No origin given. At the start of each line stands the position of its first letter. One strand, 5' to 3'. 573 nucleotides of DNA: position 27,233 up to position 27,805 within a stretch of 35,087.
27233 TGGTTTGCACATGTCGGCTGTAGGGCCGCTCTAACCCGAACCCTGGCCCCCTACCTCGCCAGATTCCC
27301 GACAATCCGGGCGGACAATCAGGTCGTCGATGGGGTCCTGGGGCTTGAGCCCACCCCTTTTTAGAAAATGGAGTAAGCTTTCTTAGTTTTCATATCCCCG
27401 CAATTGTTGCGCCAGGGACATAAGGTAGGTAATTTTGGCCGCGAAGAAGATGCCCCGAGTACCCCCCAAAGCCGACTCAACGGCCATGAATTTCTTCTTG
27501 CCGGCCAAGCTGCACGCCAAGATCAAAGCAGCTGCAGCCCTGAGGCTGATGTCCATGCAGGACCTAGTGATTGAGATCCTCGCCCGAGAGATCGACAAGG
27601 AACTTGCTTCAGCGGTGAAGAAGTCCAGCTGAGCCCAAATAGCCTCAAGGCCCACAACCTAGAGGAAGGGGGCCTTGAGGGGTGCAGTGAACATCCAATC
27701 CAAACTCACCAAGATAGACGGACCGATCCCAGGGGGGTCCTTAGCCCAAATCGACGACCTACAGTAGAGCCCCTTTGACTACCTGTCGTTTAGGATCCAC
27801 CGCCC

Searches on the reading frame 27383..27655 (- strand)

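Call 80: search_protein_families(library=pfam, proteins=[window:27383-27655:-], max_evalue=0.1)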
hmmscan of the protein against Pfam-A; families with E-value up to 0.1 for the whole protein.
window:27383-27655:- (90 aa): 2 families
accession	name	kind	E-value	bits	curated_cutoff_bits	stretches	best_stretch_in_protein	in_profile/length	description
PF03209.21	PUCC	-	0.011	15.2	21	1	5-84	250-331/401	PUCC protein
PF22279.1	DGF-1_N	-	0.031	15.1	28.1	1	14-58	2-47/105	DGF-1 N-terminal domain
